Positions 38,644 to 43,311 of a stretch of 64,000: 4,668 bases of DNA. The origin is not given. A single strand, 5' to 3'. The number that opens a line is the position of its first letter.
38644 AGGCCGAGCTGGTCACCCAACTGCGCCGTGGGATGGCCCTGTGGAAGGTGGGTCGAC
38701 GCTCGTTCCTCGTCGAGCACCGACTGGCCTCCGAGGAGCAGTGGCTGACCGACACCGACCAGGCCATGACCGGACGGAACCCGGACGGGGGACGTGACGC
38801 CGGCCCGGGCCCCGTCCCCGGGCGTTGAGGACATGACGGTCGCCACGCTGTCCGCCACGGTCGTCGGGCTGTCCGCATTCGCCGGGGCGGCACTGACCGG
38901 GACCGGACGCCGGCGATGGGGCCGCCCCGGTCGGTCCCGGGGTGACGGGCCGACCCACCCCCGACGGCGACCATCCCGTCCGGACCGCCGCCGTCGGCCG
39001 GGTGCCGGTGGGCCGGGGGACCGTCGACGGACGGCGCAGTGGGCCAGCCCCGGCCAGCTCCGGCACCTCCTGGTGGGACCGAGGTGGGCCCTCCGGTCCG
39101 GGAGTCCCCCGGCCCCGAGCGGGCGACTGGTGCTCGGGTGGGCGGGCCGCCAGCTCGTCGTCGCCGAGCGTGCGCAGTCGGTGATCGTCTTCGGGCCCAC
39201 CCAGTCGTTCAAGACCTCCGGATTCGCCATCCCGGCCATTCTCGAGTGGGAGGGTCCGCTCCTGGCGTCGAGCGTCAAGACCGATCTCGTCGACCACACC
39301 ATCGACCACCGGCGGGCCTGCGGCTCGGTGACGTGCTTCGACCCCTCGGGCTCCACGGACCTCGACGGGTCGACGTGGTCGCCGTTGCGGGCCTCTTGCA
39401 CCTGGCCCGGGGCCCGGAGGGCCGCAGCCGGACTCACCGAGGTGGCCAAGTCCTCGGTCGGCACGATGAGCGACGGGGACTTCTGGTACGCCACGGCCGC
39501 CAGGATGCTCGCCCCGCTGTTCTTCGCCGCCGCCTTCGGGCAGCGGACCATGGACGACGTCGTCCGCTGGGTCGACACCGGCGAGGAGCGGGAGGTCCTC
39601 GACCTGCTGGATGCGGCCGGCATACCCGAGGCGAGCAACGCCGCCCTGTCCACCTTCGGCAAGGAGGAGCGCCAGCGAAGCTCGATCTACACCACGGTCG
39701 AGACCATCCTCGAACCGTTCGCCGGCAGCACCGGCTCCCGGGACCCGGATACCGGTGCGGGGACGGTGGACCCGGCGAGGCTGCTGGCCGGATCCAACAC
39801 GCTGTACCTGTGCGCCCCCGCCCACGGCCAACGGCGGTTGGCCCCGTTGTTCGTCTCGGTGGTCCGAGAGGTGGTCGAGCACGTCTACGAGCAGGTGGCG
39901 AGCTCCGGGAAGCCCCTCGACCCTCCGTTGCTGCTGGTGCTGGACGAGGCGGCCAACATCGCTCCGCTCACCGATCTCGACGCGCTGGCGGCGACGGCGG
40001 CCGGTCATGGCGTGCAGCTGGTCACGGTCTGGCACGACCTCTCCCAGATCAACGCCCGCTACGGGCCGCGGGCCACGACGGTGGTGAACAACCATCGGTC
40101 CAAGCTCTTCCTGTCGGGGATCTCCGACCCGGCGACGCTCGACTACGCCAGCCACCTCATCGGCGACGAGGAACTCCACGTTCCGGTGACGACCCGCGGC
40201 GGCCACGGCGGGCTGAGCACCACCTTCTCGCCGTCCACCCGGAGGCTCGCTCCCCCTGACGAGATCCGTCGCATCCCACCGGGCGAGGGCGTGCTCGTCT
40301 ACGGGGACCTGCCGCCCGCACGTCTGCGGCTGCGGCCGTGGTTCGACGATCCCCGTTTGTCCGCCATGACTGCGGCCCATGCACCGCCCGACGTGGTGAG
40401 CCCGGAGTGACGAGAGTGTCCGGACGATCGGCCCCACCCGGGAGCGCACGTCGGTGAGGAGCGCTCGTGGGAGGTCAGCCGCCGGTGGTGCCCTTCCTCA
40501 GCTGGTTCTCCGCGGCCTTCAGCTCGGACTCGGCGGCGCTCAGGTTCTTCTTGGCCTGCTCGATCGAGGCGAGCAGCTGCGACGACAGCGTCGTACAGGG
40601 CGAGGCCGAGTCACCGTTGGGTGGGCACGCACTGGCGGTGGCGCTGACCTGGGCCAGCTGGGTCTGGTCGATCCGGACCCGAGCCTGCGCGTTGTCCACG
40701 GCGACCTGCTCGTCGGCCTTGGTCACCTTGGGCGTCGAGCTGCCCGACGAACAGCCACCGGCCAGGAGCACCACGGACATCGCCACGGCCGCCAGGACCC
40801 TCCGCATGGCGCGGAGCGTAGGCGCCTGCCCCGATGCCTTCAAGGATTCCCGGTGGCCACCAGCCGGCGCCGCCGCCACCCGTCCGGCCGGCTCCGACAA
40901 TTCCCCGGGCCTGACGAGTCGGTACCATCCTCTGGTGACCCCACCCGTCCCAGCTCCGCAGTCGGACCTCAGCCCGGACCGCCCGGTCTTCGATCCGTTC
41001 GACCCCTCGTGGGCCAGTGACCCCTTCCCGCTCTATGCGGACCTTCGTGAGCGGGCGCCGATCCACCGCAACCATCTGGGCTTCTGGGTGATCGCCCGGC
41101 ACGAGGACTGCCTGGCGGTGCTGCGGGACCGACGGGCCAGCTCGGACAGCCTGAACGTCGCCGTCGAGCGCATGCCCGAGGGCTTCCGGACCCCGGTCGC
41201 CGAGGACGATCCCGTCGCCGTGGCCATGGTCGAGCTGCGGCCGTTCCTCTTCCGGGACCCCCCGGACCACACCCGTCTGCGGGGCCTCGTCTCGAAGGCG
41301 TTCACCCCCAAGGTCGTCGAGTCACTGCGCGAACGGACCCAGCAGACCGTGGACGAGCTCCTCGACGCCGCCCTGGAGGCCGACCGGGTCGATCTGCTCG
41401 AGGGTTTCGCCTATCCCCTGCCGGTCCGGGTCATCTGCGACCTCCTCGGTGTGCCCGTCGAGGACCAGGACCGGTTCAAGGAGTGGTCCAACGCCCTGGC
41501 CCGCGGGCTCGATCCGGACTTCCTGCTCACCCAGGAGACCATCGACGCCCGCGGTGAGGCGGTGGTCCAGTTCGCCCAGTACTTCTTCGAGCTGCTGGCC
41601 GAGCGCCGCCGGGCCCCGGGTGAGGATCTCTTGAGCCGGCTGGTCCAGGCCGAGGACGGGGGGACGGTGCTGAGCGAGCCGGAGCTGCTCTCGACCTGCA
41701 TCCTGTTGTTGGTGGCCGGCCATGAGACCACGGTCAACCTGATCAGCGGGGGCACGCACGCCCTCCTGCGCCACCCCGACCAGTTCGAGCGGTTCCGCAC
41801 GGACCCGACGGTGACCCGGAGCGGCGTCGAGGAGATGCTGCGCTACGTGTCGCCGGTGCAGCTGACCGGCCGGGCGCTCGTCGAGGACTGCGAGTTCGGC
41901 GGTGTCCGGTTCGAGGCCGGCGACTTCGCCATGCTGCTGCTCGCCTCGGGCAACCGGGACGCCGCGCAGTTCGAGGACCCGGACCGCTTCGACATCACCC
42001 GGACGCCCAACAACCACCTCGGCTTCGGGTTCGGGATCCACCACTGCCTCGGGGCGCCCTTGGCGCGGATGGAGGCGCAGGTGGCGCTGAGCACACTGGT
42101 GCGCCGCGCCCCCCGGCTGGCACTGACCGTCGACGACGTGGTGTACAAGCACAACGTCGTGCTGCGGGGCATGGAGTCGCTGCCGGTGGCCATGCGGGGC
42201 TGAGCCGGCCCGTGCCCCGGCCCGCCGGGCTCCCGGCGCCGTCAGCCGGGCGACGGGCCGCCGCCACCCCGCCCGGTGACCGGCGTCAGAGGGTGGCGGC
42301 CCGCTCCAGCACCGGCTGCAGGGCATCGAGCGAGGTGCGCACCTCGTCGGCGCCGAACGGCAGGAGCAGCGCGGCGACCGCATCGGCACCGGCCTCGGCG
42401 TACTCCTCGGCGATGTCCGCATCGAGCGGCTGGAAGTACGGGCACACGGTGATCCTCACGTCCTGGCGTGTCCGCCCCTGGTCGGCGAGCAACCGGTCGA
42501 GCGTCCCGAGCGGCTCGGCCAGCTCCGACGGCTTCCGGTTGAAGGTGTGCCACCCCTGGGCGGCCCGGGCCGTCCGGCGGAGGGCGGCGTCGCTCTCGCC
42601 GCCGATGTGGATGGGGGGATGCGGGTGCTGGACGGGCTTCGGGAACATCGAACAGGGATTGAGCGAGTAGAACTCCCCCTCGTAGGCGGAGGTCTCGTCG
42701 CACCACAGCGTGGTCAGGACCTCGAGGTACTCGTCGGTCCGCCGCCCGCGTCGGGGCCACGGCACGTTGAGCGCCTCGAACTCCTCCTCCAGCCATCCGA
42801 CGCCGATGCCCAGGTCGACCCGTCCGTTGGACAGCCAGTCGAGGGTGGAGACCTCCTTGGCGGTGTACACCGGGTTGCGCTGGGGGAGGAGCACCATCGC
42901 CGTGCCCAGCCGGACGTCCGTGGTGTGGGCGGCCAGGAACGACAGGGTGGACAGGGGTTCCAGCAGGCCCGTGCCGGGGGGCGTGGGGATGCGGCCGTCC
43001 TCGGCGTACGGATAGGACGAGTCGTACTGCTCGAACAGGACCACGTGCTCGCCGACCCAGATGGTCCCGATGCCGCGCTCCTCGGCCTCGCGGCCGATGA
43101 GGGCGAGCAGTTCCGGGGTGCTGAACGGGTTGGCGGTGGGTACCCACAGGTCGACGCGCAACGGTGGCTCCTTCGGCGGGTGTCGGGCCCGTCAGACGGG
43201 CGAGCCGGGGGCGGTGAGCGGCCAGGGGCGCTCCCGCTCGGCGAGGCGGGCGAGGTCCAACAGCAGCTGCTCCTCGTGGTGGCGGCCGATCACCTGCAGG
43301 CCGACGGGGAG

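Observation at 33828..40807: Orphan five-gene T4SS-like module in a housekeeping context, with no DNA-processing or integration genes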

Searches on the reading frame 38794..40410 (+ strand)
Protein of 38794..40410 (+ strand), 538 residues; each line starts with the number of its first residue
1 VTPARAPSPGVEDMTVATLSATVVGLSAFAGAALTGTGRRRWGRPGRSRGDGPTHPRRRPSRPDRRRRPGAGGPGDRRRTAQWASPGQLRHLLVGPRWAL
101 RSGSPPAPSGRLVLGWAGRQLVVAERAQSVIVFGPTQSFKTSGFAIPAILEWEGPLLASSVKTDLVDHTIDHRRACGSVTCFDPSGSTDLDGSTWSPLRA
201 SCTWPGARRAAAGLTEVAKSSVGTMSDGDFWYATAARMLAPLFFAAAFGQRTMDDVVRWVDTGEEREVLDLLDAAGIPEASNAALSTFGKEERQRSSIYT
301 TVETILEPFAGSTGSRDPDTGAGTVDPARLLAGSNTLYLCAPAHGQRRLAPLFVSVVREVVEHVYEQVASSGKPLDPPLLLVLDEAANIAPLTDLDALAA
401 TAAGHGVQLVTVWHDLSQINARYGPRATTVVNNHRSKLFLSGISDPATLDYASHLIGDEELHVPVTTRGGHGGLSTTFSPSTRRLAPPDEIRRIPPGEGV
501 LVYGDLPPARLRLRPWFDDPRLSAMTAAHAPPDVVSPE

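Call 8: search_protein_families(library=pfam, proteins=[window:38794-40410:+], max_evalue=0.01)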
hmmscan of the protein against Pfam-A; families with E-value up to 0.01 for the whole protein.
window:38794-40410:+ (538 aa): 3 families
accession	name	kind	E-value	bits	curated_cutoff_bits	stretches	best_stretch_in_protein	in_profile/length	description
PF02534.20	T4SS-DNA_transf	-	9.1e-33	114.2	20.1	1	126-526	43-455/468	Type IV secretory system Conjugative DNA transfer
PF12696.13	TraG-D_C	-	1.1e-20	74.3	22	1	378-495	1-125/126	TraM recognition site of TraD and TraG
PF10412.15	TrwB_AAD_bind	-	1.3e-10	41.2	20.5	1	376-513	243-386/387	Type IV secretion-system coupling protein DNA-binding domain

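Call 9: search_protein_families(library=ncbifam, proteins=[window:38794-40410:+], max_evalue=0.01)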
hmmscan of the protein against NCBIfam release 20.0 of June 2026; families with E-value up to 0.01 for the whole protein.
window:38794-40410:+ (538 aa): 8 families
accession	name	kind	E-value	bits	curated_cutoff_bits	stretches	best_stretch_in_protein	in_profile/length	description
NF045973.1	conju_CD1115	equivalog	1.2e-22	80.3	250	1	348-515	261-434/442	VirD4-like conjugal transfer protein, CD1115 family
NF010450.0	PRK13876.1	subfamily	6.4e-17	61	674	1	112-527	129-554/667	IncP-type conjugal transfer protein TraG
NF010424.0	PRK13850.1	equivalog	1.6e-11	43.1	681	2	80-184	95-197/670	type IV secretion system ATPase VirD4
NF010472.0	PRK13897.1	equivalog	1.2e-10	40.6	728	1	112-425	143-454/657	type IV secretion system component VirD4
TIGR02767.1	TraG-Ti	equivalog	8.7e-08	31.4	686.2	1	130-187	214-273/623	Ti-type conjugative transfer system protein TraG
NF010394.0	PRK13822.1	subfamily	9.4e-08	31.3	443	1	380-510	480-615/643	conjugal transfer coupling protein TraG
NF010453.0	PRK13880.1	subfamily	5e-07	28.3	586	1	128-198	170-240/630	conjugal transfer coupling protein TraG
TIGR02759.1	TraD_Ftype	equivalog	0.0055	15.5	521.35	1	375-462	405-492/566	type IV conjugative transfer system coupling protein TraD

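Call 60: search_solved_structures(query=A3, max_evalue=0.01)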
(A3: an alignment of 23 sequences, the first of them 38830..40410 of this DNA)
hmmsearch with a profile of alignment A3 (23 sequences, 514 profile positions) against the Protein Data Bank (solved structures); distinct sequences matched with E-value up to 0.01: 3.
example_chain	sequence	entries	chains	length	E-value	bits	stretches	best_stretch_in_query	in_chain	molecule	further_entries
1gl6_A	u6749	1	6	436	6.3e-09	38.1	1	356-490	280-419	ATPASE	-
1e9r_A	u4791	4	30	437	6.3e-09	38.1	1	356-490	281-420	CONJUGAL TRANSFER PROTEIN TRWB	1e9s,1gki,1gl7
8dol_A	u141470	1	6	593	1.2e-06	30.6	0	54-154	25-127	Cag pathogenicity island protein (Cag5)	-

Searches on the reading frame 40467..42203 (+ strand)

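Call 8: search_protein_families(library=pfam, proteins=[window:40467-42203:+], max_evalue=0.01)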
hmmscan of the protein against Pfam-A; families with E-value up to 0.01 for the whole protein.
window:40467-42203:+ (578 aa): 1 family
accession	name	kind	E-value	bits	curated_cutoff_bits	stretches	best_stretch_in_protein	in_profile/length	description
PF00067.27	p450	-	9.3e-28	97.6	22.8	1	261-547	88-431/462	Cytochrome P450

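Call 9: search_protein_families(library=ncbifam, proteins=[window:40467-42203:+], max_evalue=0.01)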
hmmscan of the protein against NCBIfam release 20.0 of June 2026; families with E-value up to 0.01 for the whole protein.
window:40467-42203:+ (578 aa): 10 families
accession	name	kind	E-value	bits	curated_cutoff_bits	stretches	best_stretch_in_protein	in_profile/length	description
NF041177.1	Cyp119_Thmprot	equivalog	1.4e-63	214.9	680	1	187-575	2-365/368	cytochrome P450 Cyp119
TIGR04515.1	P450_rel_GT_act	subfamily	8.7e-58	196.5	343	1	184-575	31-386/386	P450-derived glycosyltransferase activator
NF045816.1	PentlenlactSyn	equivalog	8.7e-56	189.3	700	1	190-575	19-395/396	pentalenolactone synthase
TIGR04538.1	P450_cycloAA_1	subfamily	3.1e-52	177.7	500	1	178-574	3-392/395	cytochrome P450, cyclodipeptide synthase-associated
TIGR04458.1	CYP450_TxtE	equivalog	6.2e-52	176.6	500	1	179-577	6-403/403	4-nitrotryptophan synthase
NF041802.1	P450_SolI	exception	4.7e-43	147.2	850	1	187-575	33-421/424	solanimycin biosynthesis cytochrome P450 SolI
NF050147.1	aminopyruv_ApyO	equivalog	5.1e-15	55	525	1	253-576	72-421/444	RiPP biosynthesis cytochrome P450 ApyO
NF045812.1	PentlenOxigase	equivalog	2.7e-09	36.4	800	1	453-547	305-408/444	pentalenene oxygenase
NF051859.1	AlbFlvMonOxTrpSyn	equivalog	1.6e-07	30.3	700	1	365-446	215-299/457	bifunctional albaflavenone monooxygenase/terpene synthase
NF053744.1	FAProxCypCBc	equivalog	0.00037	19.2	600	1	267-512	91-338/416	CYP152 family fatty-acid peroxygenase CypC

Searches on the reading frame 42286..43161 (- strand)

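Call 14: search_protein_families(library=pfam, proteins=[window:42286-43161:-], max_evalue=0.001)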
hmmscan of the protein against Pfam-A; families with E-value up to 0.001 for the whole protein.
window:42286-43161:- (291 aa): 1 family
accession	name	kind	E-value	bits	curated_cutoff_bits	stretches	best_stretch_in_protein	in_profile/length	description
PF00296.26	Bac_luciferase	-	2.5e-51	175.3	27.9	1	22-254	28-241/314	Luciferase-like monooxygenase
